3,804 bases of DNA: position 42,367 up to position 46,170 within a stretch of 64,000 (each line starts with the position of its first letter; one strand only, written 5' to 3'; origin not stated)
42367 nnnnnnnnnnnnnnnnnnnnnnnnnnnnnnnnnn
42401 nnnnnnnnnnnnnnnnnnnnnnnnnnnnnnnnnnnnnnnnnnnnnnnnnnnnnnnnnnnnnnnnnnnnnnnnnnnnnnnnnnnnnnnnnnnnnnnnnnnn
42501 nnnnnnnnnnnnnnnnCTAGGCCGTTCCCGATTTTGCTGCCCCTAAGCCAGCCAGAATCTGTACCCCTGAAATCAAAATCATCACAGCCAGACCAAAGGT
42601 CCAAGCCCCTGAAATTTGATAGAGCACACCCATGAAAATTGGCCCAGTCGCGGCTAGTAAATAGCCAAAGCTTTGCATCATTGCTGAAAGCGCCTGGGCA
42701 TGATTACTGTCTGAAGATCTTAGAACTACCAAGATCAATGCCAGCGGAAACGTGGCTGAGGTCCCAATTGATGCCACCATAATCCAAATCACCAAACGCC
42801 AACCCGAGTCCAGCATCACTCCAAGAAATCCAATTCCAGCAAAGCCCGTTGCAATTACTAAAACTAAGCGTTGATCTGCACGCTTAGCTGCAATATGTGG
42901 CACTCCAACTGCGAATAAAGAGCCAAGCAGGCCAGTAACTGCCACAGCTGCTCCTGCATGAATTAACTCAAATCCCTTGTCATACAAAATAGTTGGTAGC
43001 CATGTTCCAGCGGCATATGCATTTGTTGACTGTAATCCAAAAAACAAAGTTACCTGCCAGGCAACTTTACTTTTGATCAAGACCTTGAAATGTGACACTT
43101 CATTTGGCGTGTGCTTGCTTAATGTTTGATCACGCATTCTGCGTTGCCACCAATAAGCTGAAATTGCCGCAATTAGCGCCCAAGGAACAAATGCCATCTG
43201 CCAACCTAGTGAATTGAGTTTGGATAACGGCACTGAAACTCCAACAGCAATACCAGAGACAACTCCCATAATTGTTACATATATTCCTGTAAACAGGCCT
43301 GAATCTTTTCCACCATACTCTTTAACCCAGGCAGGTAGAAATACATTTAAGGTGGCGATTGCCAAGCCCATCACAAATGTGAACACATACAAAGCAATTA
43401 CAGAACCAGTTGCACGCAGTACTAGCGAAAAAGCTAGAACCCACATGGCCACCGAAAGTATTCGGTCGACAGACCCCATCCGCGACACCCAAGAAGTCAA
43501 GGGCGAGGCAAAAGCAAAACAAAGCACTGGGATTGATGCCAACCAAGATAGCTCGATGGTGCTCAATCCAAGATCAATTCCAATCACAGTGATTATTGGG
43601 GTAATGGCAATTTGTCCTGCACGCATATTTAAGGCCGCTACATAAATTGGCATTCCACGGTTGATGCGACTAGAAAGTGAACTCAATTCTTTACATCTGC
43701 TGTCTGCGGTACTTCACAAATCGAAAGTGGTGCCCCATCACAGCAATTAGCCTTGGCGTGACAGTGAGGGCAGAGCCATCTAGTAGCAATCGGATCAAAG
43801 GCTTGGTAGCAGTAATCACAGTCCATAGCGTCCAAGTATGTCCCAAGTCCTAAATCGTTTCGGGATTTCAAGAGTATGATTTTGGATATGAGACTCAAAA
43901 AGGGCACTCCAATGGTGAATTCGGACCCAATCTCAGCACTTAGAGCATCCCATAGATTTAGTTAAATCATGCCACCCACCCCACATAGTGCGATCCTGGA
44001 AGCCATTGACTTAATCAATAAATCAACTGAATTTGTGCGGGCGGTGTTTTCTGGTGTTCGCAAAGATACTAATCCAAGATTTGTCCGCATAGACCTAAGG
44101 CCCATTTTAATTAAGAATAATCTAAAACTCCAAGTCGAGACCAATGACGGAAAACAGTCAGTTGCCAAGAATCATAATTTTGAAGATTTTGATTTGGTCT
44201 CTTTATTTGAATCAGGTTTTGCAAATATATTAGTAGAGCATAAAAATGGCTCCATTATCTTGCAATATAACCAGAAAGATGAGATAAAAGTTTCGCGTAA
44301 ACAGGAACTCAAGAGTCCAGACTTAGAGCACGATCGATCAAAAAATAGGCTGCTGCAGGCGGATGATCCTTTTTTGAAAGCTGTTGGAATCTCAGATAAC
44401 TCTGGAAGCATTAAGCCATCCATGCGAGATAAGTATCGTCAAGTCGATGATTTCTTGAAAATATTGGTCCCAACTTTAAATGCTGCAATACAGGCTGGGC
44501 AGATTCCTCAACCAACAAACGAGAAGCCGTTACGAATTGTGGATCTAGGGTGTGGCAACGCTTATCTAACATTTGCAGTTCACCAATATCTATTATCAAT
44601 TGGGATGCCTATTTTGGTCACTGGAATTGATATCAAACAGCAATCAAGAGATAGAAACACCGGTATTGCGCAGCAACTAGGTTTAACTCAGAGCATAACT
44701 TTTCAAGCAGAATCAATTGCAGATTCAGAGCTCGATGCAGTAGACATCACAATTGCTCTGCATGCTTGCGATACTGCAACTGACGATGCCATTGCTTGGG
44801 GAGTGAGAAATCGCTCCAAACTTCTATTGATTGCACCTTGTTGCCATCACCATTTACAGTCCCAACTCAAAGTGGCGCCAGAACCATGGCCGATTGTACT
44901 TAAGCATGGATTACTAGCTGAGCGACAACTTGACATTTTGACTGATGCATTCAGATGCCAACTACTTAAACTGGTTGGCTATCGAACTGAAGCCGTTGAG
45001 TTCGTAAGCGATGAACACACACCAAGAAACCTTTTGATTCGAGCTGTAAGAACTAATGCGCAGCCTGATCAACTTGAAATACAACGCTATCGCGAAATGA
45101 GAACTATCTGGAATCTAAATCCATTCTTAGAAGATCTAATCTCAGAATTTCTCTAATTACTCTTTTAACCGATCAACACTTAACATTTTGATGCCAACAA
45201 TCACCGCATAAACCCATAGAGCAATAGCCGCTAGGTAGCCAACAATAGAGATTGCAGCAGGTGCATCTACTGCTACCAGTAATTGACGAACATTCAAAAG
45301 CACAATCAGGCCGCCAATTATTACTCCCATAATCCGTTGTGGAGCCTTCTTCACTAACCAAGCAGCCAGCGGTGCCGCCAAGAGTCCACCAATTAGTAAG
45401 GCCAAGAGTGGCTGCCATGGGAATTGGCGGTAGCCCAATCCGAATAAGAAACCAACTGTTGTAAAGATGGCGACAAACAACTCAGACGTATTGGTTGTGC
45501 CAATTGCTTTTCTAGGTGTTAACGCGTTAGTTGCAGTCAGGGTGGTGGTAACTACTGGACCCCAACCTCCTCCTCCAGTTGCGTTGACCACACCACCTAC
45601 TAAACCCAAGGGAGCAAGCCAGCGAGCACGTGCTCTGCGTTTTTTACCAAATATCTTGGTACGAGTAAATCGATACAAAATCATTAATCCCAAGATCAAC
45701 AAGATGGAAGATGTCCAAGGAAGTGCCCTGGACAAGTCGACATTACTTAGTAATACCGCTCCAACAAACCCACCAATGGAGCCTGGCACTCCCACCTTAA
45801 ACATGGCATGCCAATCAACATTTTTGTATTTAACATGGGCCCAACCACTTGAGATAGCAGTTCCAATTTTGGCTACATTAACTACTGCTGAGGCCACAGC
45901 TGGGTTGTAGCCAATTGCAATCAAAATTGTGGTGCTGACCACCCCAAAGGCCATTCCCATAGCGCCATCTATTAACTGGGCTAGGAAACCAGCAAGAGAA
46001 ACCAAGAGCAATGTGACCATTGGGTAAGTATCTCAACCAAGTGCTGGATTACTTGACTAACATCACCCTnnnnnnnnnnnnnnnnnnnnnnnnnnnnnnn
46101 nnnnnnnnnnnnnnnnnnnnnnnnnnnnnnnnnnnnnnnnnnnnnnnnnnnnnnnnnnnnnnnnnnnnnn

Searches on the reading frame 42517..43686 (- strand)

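Call 21: search_protein_families(library=pfam, proteins=[window:42517-43686:-], max_evalue=0.001)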
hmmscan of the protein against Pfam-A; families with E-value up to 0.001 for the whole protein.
window:42517-43686:- (389 aa): 1 family
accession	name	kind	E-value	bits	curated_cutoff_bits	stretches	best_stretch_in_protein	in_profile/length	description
PF07690.21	MFS_1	-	1.5e-24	87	33.4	2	17-292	4-287/347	Major Facilitator Superfamily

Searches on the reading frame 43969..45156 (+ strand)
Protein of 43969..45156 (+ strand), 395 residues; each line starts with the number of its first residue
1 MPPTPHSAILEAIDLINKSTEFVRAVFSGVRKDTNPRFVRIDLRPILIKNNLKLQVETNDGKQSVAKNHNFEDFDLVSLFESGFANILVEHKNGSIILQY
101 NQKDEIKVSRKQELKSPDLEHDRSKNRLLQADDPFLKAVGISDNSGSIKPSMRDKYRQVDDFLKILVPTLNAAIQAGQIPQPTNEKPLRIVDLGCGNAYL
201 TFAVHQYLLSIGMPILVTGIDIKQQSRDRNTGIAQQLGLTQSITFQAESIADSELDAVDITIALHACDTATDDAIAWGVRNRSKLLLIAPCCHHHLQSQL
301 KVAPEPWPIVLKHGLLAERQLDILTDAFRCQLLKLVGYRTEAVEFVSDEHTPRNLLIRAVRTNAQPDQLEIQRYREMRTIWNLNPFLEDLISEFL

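Call 4: search_protein_families(library=pfam, proteins=[window:43969-45156:+], max_evalue=0.01)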
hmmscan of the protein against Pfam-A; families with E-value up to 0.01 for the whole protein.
window:43969-45156:+ (395 aa): 7 families
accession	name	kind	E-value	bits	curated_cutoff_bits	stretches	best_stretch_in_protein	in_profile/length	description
PF13679.12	Methyltransf_32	-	9.7e-34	116.8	27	1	154-299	1-143/143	Methyltransferase domain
PF13847.12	Methyltransf_31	-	8.2e-09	35.7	27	1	186-272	3-89/145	Methyltransferase domain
PF05206.20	TRM13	-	0.0001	22.4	26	0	188-299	20-146/257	Methyltransferase TRM13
PF13649.12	Methyltransf_25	-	0.00027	22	27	1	190-271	1-78/97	Methyltransferase domain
PF08242.18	Methyltransf_12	-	0.0015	19.7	30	1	191-273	1-79/98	Methyltransferase domain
PF22152.1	Permu_RdRp_palm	-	0.0038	16.5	27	1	133-187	43-97/357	Permutotetravirus RNA-dependent RNA polymerase palm domain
PF08241.18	Methyltransf_11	-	0.0056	17.7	21.2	0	191-268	1-74/95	Methyltransferase domain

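Call 5: search_protein_families(library=ncbifam, proteins=[window:43969-45156:+], max_evalue=0.01)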
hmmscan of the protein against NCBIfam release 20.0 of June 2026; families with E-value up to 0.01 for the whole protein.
window:43969-45156:+ (395 aa): 2 families
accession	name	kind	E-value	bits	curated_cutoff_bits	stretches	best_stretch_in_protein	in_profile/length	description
TIGR04543.1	ketoArg_3Met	equivalog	0.0018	17.4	425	1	185-252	148-211/336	2-ketoarginine methyltransferase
NF008300.0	PRK11088.1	equivalog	0.0051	16.3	303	1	179-299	78-191/272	23S rRNA (guanine(745)-N(1))-methyltransferase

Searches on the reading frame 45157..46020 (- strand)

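Call 4: search_protein_families(library=pfam, proteins=[window:45157-46020:-], max_evalue=0.01)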
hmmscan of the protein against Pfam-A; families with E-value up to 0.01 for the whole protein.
window:45157-46020:- (287 aa): 1 family
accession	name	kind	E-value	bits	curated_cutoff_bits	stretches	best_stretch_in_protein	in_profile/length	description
PF01925.25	TauE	-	7.8e-38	130.9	32.6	1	9-244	3-235/237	Sulfite exporter TauE/SafE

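Call 5: search_protein_families(library=ncbifam, proteins=[window:45157-46020:-], max_evalue=0.01)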
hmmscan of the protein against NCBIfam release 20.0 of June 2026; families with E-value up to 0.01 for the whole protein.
window:45157-46020:- (287 aa): 1 family
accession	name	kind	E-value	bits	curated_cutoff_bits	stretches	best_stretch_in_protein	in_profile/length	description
NF007909.0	PRK10621.1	equivalog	0.00012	21.6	383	1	7-242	15-246/266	hypothetical protein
